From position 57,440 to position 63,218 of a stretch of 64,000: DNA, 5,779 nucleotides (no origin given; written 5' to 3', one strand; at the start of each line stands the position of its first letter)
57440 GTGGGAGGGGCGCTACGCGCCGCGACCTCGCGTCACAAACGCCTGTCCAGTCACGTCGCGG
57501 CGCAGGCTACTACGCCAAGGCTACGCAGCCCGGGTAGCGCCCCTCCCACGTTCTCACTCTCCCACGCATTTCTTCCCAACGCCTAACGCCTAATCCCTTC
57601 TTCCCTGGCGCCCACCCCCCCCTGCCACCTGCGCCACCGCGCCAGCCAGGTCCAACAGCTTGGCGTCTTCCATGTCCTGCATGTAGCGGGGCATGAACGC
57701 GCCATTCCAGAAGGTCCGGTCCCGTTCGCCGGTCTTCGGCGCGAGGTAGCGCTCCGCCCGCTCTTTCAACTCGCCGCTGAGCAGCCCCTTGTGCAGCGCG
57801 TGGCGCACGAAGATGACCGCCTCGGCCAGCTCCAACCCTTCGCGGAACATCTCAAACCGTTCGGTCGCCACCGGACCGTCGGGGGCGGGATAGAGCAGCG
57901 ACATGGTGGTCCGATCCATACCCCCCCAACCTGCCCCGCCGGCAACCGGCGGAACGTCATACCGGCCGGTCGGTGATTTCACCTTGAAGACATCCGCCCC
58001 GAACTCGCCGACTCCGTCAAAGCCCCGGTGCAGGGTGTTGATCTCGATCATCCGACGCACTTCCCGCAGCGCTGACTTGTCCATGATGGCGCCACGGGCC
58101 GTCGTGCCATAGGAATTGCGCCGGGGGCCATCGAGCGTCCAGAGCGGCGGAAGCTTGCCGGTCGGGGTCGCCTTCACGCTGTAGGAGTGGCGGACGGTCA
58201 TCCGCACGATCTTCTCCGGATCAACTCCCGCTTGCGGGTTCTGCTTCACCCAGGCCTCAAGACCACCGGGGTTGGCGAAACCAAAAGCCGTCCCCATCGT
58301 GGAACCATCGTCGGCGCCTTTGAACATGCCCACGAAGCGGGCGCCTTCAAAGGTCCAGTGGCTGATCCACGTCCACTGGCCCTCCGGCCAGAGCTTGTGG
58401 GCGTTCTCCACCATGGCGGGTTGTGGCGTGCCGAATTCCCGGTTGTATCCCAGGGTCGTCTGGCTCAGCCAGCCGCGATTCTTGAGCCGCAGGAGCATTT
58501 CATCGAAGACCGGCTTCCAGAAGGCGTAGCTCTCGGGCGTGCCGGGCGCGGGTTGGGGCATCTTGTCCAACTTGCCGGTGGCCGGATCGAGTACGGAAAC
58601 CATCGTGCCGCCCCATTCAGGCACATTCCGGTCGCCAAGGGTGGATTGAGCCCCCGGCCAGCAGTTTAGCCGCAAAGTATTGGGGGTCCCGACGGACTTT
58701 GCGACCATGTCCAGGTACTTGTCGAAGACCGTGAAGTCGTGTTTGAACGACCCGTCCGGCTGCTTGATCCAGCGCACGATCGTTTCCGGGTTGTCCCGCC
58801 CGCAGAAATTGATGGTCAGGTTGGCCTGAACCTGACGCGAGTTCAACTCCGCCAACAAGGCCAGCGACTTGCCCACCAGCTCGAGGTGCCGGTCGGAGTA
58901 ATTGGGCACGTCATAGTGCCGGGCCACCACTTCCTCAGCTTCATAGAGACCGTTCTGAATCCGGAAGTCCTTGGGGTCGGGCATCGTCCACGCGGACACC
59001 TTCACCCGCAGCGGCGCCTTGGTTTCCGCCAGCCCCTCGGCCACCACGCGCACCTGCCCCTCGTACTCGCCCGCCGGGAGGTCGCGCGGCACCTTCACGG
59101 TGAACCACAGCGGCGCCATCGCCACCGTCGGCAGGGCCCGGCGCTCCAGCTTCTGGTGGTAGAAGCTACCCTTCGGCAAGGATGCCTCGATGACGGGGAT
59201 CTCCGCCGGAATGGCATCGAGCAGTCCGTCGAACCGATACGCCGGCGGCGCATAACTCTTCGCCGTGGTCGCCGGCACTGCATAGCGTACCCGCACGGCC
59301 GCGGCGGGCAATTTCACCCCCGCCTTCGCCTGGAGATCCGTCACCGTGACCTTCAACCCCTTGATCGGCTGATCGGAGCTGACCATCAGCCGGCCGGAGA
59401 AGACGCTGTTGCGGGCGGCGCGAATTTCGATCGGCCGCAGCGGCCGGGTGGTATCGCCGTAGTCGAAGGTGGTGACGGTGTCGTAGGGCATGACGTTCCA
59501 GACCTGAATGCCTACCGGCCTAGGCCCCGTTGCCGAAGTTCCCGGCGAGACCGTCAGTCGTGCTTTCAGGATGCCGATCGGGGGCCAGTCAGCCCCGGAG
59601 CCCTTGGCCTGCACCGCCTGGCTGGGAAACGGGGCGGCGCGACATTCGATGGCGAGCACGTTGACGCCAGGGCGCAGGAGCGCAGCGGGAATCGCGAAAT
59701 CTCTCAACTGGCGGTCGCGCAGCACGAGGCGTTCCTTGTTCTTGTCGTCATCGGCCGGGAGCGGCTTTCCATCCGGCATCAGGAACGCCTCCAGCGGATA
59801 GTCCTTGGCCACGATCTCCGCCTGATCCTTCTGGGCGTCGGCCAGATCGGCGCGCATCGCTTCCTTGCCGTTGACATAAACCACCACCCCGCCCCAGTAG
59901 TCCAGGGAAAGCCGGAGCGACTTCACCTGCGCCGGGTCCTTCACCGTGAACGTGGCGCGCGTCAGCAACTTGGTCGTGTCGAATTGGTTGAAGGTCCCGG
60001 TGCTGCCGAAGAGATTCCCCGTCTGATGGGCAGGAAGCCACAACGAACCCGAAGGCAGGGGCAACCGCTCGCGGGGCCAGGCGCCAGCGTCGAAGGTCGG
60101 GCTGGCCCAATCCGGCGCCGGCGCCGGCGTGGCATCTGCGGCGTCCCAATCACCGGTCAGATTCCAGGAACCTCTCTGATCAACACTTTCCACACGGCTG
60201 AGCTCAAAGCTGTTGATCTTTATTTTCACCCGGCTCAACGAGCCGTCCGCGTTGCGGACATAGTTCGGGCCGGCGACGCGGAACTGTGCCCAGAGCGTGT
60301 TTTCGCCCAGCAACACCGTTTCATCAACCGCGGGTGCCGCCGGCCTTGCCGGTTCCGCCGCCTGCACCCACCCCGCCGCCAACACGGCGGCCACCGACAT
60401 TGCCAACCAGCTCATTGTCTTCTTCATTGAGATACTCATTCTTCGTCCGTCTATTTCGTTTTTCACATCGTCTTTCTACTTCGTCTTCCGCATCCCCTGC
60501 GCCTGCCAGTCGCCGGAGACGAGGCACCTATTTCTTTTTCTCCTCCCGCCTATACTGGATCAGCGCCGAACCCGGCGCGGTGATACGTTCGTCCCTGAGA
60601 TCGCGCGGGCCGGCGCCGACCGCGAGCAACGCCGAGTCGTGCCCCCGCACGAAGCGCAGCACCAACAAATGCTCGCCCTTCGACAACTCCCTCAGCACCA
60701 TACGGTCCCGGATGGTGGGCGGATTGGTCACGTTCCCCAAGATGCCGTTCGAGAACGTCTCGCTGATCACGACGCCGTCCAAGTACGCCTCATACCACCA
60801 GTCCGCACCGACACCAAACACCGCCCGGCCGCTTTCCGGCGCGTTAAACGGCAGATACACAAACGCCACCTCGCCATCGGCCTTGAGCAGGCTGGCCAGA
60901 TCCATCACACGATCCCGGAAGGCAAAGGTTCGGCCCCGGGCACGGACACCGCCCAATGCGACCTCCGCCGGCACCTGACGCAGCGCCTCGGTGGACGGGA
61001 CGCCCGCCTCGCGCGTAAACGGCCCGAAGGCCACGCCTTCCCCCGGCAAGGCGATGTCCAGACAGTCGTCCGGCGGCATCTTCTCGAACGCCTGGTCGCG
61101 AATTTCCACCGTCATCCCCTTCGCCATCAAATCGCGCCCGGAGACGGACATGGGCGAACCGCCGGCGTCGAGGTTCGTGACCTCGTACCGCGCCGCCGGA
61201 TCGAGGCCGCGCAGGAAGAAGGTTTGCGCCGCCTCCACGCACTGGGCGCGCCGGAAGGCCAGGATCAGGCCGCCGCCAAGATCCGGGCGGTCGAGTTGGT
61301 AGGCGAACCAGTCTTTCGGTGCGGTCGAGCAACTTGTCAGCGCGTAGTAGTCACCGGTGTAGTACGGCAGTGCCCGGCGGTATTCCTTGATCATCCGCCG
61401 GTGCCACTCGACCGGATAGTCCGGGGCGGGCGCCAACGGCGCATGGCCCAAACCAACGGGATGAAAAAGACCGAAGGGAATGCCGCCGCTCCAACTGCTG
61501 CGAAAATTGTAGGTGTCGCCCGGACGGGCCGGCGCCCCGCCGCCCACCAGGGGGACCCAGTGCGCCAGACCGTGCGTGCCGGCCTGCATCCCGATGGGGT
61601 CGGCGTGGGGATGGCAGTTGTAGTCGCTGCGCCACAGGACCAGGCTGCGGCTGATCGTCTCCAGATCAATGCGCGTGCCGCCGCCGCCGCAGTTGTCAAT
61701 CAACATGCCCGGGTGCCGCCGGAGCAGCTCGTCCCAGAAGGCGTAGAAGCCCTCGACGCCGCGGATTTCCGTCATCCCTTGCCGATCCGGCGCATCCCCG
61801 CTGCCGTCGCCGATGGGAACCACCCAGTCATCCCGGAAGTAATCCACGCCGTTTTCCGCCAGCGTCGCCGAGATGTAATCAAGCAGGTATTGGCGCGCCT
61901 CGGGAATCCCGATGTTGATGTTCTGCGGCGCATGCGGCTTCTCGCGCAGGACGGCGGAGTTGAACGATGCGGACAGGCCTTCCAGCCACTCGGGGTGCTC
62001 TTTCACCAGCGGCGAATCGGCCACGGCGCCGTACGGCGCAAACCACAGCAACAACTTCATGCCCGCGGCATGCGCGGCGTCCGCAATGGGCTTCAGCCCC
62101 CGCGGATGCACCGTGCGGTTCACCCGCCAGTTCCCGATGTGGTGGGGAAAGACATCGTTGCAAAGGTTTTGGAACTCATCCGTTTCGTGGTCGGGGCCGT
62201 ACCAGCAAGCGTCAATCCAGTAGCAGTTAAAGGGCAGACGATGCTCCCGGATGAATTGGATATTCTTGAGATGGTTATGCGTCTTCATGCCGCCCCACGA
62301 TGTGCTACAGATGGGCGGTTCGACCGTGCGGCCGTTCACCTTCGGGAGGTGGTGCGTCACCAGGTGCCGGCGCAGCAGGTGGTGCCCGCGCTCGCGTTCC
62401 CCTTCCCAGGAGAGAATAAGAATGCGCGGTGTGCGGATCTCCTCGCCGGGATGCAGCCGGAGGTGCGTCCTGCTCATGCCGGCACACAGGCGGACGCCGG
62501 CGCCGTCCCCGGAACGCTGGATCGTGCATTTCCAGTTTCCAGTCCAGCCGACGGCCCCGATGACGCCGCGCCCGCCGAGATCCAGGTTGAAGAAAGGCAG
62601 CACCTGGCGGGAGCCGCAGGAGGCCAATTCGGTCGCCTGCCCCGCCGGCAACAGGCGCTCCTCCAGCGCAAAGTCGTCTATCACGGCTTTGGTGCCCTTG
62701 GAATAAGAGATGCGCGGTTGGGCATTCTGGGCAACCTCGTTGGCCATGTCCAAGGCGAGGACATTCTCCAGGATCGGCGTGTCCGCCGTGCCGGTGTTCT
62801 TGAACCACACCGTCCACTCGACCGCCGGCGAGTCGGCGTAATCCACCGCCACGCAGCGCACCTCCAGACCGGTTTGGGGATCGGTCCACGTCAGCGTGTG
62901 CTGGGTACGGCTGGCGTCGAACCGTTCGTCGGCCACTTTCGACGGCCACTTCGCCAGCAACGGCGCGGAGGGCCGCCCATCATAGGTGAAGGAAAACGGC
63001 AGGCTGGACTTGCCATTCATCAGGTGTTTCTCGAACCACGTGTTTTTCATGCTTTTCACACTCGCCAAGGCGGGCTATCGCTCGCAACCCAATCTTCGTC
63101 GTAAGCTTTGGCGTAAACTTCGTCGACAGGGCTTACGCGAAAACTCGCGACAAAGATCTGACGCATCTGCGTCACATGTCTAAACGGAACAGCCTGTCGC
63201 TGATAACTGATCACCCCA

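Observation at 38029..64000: Co-directional array of secreted, catalytically non-canonical FGE-sulfatase-domain paralogs interleaved with glycosidases, with no sulfatase present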

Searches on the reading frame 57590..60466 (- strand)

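Call 5: search_protein_families(library=pfam, proteins=[window:57590-60466:-], max_evalue=0.01)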
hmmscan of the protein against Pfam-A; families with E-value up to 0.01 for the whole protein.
window:57590-60466:- (958 aa): 3 families
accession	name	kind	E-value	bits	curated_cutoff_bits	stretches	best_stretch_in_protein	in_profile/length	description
PF13320.12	GH123_cat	-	8.1e-15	55.4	23.1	1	513-673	6-158/324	Glycoside hydrolase 123, catalytic domain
PF22680.2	Glyco_hydro_123_N_2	-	7.1e-08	32.8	27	1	350-474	27-140/142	Glycoside hydrolase 123 N-terminal domain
PF19543.5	GH123_N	-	0.00019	19.9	22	1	449-497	264-312/969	Glycoside hydrolase 123, N-terminal domain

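Call 44: search_protein_families(library=ncbifam, proteins=[window:57590-60466:-], max_evalue=0.001)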
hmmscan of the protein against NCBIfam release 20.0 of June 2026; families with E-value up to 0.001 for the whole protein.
window:57590-60466:- (958 aa): 0 families

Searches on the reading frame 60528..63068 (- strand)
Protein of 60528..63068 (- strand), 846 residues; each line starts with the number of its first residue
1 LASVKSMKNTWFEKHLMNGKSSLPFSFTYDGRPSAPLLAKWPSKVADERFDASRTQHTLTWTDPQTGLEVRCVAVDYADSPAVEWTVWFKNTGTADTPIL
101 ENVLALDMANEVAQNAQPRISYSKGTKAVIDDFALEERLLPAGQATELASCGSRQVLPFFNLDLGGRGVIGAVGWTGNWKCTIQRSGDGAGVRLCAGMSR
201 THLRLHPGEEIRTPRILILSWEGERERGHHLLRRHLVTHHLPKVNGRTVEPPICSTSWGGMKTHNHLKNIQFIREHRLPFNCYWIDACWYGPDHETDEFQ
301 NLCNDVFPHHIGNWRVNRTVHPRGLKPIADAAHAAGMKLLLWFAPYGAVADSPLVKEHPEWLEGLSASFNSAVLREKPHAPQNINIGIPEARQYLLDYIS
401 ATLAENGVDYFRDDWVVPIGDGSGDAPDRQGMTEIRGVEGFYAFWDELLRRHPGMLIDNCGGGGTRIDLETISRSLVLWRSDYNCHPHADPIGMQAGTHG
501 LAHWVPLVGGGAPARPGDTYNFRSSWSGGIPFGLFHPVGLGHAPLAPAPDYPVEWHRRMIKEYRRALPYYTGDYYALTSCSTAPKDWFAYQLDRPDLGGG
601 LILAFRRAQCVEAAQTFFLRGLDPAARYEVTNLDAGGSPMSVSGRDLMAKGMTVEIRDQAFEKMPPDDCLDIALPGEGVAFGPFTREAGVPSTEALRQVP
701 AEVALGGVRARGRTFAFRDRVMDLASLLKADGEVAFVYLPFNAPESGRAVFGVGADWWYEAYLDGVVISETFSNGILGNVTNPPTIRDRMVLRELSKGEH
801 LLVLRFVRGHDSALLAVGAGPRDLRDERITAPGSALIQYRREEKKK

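Call 5: search_protein_families(library=pfam, proteins=[window:60528-63068:-], max_evalue=0.01)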
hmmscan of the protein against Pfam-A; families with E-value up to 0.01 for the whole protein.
window:60528-63068:- (846 aa): 2 families
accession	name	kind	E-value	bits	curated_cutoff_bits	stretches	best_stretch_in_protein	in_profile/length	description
PF02065.24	Melibiase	-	2e-24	86.7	27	1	228-484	23-262/347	Melibiase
PF16874.11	Glyco_hydro_36C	-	5.2e-05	24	27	1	601-656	15-66/77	Glycosyl hydrolase family 36 C-terminal domain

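Call 13: find_encoding_contigs(protein=window:60528-63068:-, flank=10000, max_places=6)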
Protein window:60528-63068:- (846 aa): no gene with exactly this product is on record in the collection.

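Call 14: find_encoding_contigs(protein=window:60528-63050:-, flank=10000, max_places=4)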
Protein window:60528-63050:- (840 aa): no gene with exactly this product is on record in the collection.
